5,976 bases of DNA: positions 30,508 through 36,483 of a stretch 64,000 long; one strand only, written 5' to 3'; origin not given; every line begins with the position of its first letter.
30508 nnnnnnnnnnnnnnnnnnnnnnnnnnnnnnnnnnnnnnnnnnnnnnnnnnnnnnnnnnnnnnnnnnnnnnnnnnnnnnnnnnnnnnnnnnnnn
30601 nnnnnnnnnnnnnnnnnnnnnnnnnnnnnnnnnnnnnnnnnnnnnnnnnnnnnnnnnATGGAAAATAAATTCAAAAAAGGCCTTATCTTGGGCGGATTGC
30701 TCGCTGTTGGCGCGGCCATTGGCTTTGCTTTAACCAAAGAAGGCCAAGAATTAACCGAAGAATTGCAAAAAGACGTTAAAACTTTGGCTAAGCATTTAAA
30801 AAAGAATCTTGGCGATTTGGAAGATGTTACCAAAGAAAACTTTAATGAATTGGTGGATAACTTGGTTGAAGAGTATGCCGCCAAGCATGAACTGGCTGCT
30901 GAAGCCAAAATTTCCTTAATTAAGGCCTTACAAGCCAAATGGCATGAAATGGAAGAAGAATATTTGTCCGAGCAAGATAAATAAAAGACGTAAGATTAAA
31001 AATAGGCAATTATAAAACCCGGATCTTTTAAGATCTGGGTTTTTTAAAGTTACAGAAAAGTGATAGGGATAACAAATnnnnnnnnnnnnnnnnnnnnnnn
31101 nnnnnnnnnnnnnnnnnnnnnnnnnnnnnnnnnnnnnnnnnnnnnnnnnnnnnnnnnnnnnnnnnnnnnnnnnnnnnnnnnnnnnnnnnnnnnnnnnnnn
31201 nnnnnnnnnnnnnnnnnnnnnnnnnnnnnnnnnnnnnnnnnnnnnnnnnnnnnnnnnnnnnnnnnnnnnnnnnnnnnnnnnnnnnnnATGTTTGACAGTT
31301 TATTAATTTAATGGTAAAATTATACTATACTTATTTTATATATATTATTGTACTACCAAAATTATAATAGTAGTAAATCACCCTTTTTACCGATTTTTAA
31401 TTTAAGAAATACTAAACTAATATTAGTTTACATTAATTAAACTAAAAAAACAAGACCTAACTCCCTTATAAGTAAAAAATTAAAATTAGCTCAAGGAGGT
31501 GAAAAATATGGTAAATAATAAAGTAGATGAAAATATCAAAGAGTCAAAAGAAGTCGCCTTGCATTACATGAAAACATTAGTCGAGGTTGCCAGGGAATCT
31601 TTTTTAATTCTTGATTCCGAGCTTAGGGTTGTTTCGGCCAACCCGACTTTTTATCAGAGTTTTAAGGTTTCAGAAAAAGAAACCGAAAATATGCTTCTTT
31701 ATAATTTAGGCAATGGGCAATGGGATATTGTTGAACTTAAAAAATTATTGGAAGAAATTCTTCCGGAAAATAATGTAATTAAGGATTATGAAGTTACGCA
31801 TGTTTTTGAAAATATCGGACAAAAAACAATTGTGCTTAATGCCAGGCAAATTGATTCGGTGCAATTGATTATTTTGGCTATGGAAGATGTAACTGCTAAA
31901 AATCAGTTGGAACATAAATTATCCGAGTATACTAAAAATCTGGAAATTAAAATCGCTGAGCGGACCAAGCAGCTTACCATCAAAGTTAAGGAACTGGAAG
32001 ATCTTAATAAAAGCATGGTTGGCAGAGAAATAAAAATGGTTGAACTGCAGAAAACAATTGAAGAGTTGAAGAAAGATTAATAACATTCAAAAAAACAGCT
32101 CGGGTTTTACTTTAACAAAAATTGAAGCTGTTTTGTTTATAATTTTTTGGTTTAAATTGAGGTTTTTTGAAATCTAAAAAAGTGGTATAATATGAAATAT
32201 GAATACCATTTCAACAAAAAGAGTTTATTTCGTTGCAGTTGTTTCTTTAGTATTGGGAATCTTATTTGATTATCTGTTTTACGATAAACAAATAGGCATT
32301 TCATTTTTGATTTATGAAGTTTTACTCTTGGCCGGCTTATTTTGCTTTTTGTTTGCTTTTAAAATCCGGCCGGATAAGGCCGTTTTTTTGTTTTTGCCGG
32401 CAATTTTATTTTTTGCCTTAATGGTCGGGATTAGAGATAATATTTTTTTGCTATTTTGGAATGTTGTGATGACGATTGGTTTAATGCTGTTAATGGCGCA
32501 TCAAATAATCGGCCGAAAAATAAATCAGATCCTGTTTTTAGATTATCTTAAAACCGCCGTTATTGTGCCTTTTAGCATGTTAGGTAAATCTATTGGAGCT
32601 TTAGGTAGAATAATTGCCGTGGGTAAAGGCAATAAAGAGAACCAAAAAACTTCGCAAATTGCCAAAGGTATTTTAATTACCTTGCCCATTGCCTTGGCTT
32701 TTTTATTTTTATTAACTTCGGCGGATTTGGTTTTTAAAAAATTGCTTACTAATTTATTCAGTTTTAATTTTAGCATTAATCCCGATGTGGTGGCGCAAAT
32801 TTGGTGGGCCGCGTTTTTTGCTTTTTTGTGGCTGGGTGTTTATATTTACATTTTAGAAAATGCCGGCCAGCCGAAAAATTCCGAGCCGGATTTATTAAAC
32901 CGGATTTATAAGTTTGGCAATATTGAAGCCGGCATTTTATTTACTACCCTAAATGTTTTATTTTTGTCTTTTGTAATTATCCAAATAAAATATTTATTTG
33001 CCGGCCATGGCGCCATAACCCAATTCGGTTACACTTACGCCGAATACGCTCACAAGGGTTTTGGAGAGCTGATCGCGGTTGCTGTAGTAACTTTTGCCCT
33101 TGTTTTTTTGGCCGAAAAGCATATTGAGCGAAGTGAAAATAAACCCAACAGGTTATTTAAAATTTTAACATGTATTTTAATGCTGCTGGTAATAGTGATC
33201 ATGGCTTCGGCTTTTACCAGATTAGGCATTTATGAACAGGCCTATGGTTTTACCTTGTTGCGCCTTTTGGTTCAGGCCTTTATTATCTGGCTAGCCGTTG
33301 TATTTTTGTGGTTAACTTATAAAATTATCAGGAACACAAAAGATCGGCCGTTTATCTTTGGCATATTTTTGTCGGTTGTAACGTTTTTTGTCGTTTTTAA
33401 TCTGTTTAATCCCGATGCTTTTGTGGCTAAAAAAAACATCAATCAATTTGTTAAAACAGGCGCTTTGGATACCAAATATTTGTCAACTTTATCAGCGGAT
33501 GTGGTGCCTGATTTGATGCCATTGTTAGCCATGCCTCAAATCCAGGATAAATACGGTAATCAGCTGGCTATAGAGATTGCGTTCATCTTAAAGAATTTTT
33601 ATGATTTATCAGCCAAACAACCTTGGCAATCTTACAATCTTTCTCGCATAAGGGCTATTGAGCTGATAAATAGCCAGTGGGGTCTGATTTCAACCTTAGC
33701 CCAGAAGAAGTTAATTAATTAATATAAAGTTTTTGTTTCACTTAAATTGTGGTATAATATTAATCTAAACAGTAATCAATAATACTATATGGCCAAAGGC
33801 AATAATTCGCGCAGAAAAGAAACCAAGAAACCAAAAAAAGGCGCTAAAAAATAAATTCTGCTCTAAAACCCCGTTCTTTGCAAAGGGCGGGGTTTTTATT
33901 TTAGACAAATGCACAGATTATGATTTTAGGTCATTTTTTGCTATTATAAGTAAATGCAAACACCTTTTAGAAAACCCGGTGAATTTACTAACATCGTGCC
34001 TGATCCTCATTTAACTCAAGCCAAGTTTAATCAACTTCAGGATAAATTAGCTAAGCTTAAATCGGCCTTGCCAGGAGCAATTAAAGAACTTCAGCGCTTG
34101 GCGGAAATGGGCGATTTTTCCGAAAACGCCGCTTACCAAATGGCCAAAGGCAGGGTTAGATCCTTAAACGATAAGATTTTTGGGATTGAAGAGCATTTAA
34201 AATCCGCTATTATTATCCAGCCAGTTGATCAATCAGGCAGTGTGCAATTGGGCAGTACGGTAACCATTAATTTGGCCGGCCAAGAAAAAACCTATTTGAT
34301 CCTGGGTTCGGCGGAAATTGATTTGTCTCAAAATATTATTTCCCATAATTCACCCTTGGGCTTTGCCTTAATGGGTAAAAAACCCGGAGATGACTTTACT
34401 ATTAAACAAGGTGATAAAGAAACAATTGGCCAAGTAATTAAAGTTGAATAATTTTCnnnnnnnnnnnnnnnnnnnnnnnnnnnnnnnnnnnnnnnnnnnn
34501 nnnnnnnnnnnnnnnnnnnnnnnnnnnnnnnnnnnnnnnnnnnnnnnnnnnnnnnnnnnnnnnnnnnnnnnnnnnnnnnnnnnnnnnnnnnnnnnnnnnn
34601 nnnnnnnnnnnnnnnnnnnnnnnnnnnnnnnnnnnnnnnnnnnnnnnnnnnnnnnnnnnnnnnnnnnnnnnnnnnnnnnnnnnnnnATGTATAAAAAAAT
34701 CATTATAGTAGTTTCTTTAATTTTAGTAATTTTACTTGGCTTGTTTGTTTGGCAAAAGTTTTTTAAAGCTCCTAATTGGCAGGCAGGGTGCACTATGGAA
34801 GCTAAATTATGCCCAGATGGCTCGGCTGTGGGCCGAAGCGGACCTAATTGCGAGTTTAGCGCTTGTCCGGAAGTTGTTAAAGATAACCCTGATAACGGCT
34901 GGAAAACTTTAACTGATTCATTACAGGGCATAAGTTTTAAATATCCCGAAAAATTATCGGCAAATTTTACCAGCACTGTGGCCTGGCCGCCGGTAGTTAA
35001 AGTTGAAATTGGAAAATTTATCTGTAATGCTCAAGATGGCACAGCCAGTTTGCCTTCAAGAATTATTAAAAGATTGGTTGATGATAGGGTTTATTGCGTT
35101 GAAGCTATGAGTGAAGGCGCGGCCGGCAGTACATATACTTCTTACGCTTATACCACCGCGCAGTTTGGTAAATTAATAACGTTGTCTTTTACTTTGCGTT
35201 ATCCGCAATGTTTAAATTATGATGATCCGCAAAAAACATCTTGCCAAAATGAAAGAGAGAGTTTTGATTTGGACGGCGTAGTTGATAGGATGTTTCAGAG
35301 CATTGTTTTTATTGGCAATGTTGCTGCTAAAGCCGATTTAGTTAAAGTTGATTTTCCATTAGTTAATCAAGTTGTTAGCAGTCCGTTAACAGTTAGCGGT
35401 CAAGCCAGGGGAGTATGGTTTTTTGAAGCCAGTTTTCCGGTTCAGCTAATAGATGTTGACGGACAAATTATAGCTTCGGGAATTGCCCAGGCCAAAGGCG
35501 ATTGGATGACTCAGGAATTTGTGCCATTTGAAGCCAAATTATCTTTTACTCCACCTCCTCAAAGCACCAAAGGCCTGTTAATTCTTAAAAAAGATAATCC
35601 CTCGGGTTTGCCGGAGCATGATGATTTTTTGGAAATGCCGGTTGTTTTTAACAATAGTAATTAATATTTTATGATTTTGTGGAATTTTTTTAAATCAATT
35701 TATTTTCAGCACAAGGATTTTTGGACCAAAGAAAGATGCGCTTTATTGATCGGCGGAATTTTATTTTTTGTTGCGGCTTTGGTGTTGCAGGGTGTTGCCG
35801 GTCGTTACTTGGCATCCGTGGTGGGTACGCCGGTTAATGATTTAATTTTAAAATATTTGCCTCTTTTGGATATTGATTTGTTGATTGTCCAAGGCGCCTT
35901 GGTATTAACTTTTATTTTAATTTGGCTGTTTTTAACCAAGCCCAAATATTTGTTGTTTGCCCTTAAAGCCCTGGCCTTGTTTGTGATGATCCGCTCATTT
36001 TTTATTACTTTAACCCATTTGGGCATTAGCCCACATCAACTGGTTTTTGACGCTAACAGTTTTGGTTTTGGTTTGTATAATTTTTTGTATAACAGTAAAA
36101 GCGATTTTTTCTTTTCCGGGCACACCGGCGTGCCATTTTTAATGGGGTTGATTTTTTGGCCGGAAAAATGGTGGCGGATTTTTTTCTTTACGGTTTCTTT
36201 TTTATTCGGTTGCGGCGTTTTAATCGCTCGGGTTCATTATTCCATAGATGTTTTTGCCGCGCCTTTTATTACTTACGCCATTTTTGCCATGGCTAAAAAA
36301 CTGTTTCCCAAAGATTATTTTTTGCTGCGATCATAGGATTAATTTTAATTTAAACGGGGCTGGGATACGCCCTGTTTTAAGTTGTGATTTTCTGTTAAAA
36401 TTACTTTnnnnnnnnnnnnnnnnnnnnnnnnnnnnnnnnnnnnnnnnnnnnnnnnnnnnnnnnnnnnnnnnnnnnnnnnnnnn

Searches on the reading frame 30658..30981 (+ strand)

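Call 42: search_protein_families(library=pfam, proteins=[window:30658-30981:+], max_evalue=0.001)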
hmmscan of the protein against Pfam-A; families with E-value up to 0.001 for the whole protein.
window:30658-30981:+ (108 aa): 1 family
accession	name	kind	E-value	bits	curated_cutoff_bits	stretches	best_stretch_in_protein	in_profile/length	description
PF17370.7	DUF5392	-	9.5e-05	23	25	1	8-70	58-120/139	Family of unknown function (DUF5392)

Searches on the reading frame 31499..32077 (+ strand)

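Call 42: search_protein_families(library=pfam, proteins=[window:31499-32077:+], max_evalue=0.001)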
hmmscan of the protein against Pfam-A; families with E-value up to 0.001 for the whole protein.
window:31499-32077:+ (193 aa): 2 families
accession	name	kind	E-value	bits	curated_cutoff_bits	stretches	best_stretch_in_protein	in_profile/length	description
PF08448.16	PAS_4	-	0.00024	21.8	23.1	1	32-134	5-108/110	PAS fold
PF13426.13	PAS_9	-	0.00086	20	27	0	33-133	2-103/103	PAS domain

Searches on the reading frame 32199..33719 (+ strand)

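Call 42: search_protein_families(library=pfam, proteins=[window:32199-33719:+], max_evalue=0.001)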
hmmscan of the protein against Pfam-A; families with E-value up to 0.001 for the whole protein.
window:32199-33719:+ (507 aa): 1 family
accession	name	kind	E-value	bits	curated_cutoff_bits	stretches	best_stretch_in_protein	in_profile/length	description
PF13687.11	DUF4153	-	1.2e-79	268.7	27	1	68-439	3-370/373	Domain of unknown function (DUF4153)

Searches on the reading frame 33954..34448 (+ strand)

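Call 42: search_protein_families(library=pfam, proteins=[window:33954-34448:+], max_evalue=0.001)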
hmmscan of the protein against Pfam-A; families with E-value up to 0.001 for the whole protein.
window:33954-34448:+ (165 aa): 2 families
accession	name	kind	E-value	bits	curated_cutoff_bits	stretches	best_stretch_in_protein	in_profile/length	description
PF01272.25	GreA_GreB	-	1.3e-18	67.2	26.9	1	93-165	2-76/77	Transcription elongation factor, GreA/GreB, C-term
PF03449.20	GreA_GreB_N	-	2.8e-12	47.1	24.5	1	20-87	3-71/71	Transcription elongation factor, N-terminal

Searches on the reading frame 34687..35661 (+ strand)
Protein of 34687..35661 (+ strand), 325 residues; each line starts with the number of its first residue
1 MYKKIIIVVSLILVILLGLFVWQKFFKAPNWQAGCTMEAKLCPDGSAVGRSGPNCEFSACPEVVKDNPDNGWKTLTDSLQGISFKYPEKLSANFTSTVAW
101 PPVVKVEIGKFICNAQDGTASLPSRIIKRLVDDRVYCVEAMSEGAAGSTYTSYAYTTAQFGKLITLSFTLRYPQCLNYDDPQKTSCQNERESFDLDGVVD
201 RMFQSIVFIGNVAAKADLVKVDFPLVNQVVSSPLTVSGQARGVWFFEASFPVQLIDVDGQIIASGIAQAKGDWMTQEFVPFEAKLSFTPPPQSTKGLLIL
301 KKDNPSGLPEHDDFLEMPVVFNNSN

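Call 42: search_protein_families(library=pfam, proteins=[window:34687-35661:+], max_evalue=0.001)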
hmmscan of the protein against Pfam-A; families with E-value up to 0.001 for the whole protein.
window:34687-35661:+ (325 aa): 1 family
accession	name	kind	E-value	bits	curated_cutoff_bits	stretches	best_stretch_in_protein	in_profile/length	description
PF10648.15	Gmad2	-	1.2e-13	51.6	25.7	1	219-304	2-81/86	Immunoglobulin-like domain of bacterial spore germination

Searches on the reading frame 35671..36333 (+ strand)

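Call 42: search_protein_families(library=pfam, proteins=[window:35671-36333:+], max_evalue=0.001)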
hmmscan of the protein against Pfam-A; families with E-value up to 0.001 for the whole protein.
window:35671-36333:+ (221 aa): 1 family
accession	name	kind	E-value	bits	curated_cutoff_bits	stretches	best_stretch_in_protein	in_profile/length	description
PF14360.12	PAP2_C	-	2.1e-09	38.3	27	1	145-207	4-71/74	PAP2 superfamily C-terminal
